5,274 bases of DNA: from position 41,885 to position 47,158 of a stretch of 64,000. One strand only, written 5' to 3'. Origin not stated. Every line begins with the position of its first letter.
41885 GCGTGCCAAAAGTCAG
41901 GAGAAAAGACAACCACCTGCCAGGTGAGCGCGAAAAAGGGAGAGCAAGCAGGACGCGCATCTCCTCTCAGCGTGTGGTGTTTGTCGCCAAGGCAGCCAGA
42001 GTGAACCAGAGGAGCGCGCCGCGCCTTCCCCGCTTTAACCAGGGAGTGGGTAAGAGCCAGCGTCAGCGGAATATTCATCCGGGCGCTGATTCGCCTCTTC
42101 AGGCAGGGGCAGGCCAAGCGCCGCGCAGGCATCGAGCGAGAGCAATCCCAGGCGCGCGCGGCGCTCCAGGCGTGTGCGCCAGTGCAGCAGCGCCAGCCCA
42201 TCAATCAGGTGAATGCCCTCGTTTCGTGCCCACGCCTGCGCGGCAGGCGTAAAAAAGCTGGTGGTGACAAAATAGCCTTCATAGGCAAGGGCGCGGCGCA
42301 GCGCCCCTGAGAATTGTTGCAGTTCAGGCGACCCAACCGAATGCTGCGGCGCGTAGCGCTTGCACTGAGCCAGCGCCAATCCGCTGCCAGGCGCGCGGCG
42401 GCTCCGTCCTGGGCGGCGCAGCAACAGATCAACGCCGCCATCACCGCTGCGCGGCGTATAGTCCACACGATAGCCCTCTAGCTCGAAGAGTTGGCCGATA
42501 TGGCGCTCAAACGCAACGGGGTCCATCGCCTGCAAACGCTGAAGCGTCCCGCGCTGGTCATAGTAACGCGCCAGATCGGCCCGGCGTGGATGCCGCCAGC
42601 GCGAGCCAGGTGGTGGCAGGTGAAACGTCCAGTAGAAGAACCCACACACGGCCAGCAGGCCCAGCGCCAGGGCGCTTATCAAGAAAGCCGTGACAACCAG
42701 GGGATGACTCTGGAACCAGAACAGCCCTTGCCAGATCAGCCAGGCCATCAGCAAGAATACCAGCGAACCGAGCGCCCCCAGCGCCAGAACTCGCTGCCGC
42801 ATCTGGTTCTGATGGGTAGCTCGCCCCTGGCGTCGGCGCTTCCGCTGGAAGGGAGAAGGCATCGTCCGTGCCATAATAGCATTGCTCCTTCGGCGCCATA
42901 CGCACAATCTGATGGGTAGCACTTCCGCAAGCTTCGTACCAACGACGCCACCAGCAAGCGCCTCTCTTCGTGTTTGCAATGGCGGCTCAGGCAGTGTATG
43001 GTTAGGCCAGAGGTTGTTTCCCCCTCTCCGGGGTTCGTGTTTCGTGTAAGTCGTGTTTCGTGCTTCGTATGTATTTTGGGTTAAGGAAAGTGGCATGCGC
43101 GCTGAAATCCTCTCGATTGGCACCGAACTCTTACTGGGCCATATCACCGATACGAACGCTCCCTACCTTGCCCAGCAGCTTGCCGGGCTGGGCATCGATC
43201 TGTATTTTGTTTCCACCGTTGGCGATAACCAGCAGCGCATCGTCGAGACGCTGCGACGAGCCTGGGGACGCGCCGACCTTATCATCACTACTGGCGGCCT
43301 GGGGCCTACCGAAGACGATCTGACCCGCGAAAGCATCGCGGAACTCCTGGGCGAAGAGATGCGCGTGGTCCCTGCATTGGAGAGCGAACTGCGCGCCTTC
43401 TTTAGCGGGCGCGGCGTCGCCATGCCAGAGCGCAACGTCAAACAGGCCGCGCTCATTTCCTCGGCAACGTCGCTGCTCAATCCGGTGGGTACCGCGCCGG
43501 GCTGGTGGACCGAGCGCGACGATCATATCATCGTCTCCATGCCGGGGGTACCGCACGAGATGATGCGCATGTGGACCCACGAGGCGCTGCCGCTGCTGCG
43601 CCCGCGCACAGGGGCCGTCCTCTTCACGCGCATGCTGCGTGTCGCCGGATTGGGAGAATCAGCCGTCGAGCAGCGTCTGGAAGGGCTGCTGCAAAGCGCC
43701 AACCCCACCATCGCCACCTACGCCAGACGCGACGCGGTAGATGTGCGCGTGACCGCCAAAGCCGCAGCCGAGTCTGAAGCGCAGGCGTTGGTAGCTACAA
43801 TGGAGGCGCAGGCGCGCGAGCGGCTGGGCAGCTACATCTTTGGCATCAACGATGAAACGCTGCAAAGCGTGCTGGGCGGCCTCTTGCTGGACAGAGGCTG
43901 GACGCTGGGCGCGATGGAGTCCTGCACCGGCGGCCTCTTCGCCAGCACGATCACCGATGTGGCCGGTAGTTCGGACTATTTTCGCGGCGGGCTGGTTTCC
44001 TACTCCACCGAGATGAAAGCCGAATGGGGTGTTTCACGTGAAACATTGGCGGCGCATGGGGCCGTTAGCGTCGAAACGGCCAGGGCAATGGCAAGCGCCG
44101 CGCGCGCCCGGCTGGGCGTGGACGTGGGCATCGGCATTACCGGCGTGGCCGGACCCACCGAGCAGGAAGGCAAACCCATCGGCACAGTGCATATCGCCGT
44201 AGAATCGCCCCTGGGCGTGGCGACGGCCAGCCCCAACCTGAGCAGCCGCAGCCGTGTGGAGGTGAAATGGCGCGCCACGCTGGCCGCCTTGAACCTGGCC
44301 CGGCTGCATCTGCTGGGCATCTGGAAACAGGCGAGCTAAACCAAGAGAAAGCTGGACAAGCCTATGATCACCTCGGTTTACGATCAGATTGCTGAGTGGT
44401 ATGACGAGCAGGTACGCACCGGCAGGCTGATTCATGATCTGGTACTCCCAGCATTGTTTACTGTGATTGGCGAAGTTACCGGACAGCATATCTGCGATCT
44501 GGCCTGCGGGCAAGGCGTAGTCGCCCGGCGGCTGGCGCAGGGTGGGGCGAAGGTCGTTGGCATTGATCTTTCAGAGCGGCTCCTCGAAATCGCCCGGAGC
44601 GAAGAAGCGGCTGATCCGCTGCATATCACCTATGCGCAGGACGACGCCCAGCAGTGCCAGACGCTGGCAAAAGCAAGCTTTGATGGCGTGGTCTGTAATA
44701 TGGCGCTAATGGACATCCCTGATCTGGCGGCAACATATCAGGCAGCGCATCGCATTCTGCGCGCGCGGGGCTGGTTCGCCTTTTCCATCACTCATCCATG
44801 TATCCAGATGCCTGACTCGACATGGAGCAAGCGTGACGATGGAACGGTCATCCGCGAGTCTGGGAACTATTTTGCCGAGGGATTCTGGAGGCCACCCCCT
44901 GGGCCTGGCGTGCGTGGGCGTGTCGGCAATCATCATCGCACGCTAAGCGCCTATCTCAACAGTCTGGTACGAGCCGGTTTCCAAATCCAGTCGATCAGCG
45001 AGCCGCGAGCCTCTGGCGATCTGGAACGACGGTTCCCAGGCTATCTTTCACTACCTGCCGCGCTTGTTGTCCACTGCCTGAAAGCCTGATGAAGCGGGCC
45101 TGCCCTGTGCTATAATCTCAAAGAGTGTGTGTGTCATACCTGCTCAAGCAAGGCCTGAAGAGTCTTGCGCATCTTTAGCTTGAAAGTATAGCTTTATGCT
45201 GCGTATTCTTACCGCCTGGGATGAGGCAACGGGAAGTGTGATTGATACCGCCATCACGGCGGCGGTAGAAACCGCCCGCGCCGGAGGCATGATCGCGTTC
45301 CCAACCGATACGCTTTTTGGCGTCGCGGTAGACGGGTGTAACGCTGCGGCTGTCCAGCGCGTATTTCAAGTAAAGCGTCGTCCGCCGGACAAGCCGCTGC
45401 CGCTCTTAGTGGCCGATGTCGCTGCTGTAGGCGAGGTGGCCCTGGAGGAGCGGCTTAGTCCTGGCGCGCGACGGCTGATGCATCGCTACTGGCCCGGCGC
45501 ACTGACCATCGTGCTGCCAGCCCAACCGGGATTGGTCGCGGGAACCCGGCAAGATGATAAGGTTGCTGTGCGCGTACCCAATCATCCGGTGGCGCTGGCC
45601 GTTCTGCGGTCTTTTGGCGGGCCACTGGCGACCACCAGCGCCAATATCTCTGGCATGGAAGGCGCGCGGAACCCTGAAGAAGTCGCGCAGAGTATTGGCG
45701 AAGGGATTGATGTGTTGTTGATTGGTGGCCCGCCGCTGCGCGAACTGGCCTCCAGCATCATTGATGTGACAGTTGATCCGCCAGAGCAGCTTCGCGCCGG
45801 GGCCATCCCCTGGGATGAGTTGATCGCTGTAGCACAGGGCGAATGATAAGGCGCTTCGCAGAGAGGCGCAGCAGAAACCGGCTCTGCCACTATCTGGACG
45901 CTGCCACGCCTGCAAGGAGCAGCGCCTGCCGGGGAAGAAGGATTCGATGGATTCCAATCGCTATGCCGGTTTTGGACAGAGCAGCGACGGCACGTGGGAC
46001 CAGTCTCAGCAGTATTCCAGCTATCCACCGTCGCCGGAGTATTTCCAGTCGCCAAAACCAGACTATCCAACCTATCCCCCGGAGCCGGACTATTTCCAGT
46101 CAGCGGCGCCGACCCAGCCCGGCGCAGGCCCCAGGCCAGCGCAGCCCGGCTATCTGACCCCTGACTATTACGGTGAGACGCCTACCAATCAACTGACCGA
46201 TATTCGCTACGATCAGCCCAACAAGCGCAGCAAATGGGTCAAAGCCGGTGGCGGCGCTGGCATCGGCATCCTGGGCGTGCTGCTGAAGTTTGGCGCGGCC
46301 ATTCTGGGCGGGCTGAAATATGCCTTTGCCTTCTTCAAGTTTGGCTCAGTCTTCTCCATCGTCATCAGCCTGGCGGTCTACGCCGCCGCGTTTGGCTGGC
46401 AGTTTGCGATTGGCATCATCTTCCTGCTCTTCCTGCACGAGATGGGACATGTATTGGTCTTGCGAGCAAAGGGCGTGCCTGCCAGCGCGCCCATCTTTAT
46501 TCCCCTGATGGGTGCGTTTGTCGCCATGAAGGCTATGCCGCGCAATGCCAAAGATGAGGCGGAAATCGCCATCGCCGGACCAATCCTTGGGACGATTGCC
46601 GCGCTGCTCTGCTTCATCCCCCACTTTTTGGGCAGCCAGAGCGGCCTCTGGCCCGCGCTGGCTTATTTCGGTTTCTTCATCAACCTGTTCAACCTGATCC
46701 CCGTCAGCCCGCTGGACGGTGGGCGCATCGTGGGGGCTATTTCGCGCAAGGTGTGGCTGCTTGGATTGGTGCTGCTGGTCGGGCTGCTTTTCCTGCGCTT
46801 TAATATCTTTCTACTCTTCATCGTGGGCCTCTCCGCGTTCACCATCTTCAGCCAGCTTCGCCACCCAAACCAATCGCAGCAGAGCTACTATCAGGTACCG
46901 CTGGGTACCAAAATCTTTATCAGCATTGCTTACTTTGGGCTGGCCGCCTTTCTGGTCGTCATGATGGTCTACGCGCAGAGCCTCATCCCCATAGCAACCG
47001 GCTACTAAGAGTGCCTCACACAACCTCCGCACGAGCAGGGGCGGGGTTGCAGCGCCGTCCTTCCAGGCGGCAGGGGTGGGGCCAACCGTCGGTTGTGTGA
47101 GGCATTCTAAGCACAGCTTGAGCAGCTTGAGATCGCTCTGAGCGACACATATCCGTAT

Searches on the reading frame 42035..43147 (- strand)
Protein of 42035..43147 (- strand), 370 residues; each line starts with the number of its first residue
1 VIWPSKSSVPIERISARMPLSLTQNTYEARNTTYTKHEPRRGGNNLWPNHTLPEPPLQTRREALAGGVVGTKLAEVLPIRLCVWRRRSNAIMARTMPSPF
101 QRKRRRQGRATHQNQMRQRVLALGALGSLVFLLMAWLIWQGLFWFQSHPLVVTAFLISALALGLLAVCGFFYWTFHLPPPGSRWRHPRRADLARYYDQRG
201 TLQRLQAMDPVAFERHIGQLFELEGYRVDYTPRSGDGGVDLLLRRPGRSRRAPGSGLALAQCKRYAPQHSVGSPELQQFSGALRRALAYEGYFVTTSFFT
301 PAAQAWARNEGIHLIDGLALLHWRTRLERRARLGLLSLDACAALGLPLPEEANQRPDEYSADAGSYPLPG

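Call 5: search_protein_families(library=pfam, proteins=[window:42035-43147:-], max_evalue=0.001)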
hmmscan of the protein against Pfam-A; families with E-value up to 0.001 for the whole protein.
window:42035-43147:- (370 aa): 3 families
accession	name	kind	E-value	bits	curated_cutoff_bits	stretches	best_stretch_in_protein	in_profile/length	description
PF04471.18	Mrr_cat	-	1.5e-27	96.4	21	1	205-323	1-114/115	Restriction endonuclease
PF22722.2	NA-iREase1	-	5e-09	36.6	27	1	213-315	1-99/106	NACHT-associated inactive Restriction Endonuclease 1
PF13156.12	Mrr_cat_2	-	0.00024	21.4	22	1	209-309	3-97/127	Restriction endonuclease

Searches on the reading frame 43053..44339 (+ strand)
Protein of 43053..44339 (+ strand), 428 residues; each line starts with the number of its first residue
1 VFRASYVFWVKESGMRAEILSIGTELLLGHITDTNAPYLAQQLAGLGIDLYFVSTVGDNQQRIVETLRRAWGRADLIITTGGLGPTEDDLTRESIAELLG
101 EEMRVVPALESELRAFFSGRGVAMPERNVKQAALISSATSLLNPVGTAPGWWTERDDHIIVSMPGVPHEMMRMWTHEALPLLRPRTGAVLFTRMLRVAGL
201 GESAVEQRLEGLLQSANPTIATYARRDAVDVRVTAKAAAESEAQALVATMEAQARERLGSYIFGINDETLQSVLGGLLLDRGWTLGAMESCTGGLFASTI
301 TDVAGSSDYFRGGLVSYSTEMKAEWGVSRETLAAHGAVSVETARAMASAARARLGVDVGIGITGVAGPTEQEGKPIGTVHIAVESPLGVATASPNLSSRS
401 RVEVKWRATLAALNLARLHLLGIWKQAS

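Call 5: search_protein_families(library=pfam, proteins=[window:43053-44339:+], max_evalue=0.001)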
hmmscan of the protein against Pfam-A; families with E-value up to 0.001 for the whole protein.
window:43053-44339:+ (428 aa): 3 families
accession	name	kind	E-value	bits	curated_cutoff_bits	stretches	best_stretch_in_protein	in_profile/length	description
PF02464.23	CinA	-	1.1e-45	155.4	23.5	1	268-417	2-152/155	Competence-damaged protein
PF00994.29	MoCF_biosynth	-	5.3e-39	133.6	26.6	1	18-183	1-143/144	Probable molybdopterin binding domain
PF18146.6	CinA_KH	-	3e-25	88.5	27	1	192-264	1-73/73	Damage-inducible protein CinA KH domain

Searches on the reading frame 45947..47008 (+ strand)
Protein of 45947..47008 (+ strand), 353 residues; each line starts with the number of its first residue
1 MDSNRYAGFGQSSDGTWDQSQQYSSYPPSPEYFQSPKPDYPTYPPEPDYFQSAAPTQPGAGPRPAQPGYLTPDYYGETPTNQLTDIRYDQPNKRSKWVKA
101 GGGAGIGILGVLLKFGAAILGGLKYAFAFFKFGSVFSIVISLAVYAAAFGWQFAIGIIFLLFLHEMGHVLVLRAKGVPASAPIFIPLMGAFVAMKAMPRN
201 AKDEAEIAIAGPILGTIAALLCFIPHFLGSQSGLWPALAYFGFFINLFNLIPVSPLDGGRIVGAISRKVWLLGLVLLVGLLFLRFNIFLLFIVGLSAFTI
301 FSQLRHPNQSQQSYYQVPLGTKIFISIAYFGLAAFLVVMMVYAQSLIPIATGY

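Call 8: find_encoding_contigs(protein=window:45947-47008:+, flank=10000, max_places=1)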
Protein window:45947-47008:+ (353 aa): 6 contigs read that carry it; 1 place shown.
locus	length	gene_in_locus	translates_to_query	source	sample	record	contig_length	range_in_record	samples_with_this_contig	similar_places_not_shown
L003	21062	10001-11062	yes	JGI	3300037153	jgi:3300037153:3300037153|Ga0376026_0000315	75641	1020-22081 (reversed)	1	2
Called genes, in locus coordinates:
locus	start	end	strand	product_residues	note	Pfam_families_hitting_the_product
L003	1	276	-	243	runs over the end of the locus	PF01712:dNK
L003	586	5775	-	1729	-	PF00317:Ribonuc_red_lgN, PF07591:PT-HINT (faint), PF14890:Intein_splicing, PF14528:LAGLIDADG_3 (weak), PF02867:Ribonuc_red_lgC, PF14890:Intein_splicing, PF12637:TSCPD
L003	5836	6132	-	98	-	-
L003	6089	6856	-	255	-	PF04471:Mrr_cat, PF22722:NA-iREase1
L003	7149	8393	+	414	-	PF00994:MoCF_biosynth, PF18146:CinA_KH, PF02464:CinA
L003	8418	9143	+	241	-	PF01209:Ubie_methyltran, PF13489:Methyltransf_23, PF05175:MTS (weak), PF13847:Methyltransf_31, PF08241:Methyltransf_11, PF08242:Methyltransf_12, PF13649:Methyltransf_25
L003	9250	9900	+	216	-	PF01300:Sua5_yciO_yrdC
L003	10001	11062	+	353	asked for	PF02163:Peptidase_M50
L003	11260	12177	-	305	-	PF02826:2-Hacid_dh_C (weak), PF03446:NAD_binding_2, PF03807:F420_oxidored (weak), PF14833:NAD_binding_11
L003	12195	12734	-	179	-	PF09278:MerR-DNA-bind (faint), PF00376:MerR, PF13411:MerR_1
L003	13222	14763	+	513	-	PF00083:Sugar_tr (weak), PF05977:MFS_3, PF07690:MFS_1, PF12832:MFS_1_like (weak)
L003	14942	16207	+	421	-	PF00149:Metallophos (faint), PF12850:Metallophos_2 (faint)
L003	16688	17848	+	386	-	PF04107:GCS2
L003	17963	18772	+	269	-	PF00561:Abhydrolase_1, PF12146:Hydrolase_4, PF12697:Abhydrolase_6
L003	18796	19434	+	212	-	-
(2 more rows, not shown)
